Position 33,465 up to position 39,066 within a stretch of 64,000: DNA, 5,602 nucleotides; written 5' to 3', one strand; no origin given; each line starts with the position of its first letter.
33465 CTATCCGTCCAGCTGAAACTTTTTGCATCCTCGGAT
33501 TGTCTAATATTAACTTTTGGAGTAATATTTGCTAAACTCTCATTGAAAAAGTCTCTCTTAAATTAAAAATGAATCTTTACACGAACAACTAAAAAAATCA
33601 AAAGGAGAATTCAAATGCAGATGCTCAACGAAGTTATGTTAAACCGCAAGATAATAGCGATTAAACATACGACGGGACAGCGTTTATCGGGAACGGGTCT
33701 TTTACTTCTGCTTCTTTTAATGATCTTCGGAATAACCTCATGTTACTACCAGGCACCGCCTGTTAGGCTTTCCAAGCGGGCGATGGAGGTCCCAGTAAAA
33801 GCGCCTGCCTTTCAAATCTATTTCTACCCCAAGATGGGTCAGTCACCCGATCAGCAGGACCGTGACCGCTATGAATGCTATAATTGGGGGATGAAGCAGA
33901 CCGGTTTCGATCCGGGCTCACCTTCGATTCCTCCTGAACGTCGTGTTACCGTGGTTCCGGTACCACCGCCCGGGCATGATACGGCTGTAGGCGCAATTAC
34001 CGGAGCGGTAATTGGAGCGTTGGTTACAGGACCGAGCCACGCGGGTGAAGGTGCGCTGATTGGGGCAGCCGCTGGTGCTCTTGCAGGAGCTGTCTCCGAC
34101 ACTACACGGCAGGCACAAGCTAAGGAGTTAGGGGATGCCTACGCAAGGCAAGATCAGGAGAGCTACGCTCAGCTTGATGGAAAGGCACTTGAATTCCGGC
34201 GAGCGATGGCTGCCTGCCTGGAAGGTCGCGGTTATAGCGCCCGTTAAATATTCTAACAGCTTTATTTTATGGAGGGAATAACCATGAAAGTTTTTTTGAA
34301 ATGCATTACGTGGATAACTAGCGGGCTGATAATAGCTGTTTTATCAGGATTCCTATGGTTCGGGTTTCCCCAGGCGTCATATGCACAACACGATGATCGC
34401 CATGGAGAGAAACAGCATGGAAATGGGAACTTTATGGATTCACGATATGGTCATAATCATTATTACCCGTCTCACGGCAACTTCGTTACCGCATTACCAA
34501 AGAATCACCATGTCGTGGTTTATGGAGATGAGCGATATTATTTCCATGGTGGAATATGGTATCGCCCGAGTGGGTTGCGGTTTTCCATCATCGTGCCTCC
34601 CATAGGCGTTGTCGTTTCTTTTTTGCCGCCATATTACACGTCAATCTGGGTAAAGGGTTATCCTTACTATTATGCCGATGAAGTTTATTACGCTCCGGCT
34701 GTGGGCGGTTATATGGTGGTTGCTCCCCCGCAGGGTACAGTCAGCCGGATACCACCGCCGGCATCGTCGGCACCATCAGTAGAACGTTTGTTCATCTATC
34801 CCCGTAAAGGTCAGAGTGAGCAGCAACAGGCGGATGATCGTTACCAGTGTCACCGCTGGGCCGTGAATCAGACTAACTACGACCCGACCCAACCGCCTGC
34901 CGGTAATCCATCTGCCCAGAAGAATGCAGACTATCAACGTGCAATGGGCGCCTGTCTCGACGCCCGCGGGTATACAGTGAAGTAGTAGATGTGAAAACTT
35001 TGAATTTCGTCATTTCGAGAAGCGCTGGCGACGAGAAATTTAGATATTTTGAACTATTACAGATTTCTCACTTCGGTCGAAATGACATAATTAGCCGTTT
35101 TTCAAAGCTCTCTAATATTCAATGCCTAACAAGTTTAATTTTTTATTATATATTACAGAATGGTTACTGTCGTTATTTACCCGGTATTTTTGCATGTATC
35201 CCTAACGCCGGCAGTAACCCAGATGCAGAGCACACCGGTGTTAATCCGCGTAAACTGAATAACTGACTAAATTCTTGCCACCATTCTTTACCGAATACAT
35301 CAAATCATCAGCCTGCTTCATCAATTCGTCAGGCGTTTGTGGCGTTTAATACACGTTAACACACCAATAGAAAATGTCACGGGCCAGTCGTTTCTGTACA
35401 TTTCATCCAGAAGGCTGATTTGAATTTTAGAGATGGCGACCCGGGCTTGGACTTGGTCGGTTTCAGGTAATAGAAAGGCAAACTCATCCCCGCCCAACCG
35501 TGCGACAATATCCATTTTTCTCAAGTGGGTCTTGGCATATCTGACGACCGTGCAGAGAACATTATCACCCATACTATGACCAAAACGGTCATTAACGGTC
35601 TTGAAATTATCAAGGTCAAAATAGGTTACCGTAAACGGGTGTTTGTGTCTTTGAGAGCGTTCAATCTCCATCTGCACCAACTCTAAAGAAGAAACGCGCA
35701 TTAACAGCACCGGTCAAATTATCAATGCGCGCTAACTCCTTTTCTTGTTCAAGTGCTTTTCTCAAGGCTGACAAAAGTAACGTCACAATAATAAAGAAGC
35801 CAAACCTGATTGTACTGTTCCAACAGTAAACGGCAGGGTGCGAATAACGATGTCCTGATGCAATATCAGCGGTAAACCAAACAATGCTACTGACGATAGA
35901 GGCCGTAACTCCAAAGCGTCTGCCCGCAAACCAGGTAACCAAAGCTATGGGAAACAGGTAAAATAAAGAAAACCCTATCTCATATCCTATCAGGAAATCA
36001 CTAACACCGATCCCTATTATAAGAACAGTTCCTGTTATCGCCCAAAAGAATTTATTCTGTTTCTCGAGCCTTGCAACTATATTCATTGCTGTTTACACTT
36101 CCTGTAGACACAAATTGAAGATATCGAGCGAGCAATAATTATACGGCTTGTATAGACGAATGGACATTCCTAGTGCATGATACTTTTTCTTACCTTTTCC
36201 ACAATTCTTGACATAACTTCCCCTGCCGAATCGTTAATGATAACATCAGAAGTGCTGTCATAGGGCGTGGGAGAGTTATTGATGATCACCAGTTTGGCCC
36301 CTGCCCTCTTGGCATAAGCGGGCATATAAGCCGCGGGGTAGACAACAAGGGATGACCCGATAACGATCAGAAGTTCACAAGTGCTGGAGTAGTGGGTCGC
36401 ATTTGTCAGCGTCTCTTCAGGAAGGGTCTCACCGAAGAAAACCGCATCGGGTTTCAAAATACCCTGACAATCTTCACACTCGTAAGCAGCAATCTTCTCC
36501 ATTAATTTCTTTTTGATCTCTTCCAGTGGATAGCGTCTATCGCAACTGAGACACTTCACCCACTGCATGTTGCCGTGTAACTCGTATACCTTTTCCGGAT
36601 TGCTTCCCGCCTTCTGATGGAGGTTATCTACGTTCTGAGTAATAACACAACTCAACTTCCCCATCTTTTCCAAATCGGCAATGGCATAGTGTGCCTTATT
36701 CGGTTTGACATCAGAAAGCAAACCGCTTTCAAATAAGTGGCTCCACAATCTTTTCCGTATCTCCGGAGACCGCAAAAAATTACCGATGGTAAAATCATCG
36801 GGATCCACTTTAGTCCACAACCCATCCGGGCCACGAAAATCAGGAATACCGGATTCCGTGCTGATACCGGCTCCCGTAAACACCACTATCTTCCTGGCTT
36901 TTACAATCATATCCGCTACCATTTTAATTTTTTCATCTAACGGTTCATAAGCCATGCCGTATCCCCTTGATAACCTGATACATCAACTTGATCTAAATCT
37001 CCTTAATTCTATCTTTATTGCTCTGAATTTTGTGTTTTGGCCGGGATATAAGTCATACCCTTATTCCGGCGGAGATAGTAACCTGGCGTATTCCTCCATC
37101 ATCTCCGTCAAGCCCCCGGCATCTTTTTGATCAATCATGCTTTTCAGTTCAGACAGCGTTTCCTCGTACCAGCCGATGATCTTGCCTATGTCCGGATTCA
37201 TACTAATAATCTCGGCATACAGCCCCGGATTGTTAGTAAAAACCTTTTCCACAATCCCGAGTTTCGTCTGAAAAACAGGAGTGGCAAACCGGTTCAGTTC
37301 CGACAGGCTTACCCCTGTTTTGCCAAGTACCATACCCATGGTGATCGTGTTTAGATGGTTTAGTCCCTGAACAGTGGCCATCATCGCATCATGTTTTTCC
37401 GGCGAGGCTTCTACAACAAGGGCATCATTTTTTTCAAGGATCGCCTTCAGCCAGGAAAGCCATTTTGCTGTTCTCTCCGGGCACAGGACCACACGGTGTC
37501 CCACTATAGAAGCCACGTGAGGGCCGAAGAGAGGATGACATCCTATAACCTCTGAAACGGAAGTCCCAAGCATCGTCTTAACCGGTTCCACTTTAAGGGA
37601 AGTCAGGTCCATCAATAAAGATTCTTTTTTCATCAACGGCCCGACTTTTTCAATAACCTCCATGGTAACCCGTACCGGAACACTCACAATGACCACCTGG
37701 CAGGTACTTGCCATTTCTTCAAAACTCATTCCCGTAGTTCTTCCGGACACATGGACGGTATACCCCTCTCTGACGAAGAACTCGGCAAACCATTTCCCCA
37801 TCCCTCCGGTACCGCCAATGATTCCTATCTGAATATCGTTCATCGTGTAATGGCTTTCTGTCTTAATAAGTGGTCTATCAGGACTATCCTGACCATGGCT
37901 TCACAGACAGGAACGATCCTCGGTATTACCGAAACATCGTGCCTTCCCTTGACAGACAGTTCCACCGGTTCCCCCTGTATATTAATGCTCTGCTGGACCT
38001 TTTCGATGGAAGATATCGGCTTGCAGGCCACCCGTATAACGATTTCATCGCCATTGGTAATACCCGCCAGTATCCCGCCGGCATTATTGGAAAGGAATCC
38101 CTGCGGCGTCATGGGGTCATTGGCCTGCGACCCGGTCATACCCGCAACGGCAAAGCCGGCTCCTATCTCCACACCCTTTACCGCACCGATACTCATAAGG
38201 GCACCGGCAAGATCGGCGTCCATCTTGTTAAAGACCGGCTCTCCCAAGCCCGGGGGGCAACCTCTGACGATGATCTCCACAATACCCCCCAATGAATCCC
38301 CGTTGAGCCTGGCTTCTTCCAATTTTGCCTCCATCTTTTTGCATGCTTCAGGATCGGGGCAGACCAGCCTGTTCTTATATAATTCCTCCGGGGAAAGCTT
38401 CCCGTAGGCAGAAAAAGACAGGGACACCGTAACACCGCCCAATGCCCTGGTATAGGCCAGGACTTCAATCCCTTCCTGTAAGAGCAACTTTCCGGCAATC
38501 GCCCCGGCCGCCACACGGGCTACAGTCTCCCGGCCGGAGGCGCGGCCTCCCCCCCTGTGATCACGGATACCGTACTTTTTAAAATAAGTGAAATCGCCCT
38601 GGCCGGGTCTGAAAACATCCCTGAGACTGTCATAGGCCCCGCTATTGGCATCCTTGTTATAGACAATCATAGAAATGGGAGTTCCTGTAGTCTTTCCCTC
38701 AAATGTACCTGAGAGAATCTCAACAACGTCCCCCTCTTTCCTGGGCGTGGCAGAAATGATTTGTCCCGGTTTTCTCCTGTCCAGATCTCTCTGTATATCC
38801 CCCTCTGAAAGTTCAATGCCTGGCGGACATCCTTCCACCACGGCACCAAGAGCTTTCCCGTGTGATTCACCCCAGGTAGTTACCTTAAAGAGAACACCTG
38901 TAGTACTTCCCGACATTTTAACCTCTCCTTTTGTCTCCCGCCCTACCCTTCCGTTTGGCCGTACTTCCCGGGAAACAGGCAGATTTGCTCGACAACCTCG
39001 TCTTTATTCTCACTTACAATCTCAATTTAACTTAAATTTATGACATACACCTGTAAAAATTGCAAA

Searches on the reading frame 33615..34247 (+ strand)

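Call 86: search_protein_families(library=pfam, max_evalue=0.000001, proteins=[window:33615-34247:+])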
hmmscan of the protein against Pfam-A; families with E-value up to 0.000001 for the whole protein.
window:33615-34247:+ (210 aa): 2 families
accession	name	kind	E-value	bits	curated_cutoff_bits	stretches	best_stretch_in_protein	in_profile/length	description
PF13441.11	Gly-zipper_YMGG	-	1.5e-09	37.8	28.9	1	123-161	7-42/45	YMGG-like Gly-zipper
PF05433.20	Rick_17kDa_Anti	-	6.2e-07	29.7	24.2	1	123-159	3-40/43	Glycine zipper 2TM domain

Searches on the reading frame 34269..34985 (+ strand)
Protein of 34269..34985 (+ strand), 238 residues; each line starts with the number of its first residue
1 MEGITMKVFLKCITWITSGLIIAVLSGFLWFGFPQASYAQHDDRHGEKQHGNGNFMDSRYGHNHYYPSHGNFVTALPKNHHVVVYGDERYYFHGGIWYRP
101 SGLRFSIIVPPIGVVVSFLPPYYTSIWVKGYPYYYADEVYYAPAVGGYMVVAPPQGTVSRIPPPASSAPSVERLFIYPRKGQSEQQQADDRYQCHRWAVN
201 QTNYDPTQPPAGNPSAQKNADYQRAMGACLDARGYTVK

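Call 86: search_protein_families(library=pfam, max_evalue=0.000001, proteins=[window:34269-34985:+])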
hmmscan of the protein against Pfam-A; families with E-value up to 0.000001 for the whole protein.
window:34269-34985:+ (238 aa): 1 family
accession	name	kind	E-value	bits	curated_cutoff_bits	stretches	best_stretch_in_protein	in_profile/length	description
PF20125.4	DUF6515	-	1.7e-16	61.1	24.9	1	59-162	37-141/179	Family of unknown function (DUF6515)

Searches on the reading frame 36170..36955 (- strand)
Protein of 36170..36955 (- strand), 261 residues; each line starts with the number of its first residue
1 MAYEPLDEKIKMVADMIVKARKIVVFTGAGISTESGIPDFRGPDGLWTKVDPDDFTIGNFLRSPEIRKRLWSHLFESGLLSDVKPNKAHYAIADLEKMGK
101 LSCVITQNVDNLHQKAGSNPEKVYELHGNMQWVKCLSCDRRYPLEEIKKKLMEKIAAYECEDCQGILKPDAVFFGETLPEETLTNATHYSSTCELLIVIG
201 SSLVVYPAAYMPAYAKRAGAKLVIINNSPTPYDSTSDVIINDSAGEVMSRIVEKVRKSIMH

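Call 86: search_protein_families(library=pfam, max_evalue=0.000001, proteins=[window:36170-36955:-])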
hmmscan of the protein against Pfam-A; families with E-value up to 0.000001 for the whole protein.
window:36170-36955:- (261 aa): 1 family
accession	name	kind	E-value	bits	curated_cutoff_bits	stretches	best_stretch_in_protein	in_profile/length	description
PF02146.23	SIR2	-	7.5e-55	186.1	24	1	28-207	1-180/180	Sir2 family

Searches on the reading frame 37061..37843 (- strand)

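Call 86: search_protein_families(library=pfam, max_evalue=0.000001, proteins=[window:37061-37843:-])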
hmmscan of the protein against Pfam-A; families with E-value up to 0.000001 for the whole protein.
window:37061-37843:- (260 aa): 2 families
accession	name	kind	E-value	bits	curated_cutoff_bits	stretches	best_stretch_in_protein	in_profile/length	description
PF02153.23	PDH_N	-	2.4e-19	69.8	26.5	1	43-144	41-153/154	Prephenate dehydrogenase, nucleotide-binding domain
PF20463.3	PDH_C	-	8.3e-15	55.4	22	1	147-251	1-102/102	Prephenate dehydrogenase, dimerization domain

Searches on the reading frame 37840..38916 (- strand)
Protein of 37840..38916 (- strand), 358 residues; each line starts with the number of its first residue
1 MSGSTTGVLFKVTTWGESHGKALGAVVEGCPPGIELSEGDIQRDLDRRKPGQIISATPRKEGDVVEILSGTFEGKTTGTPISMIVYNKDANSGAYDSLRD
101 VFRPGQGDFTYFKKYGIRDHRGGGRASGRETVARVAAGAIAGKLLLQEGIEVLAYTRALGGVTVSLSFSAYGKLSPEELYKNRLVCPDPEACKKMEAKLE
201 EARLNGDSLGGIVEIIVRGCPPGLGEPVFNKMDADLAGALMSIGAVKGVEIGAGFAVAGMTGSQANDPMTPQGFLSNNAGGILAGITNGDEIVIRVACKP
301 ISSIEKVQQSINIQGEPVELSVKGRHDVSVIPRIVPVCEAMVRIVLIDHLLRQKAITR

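Call 86: search_protein_families(library=pfam, max_evalue=0.000001, proteins=[window:37840-38916:-])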
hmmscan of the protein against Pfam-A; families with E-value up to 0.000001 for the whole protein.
window:37840-38916:- (358 aa): 1 family
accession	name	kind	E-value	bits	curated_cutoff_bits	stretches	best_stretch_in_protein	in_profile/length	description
PF01264.26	Chorismate_synt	-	4.5e-136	453.3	27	1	10-351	1-327/327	Chorismate synthase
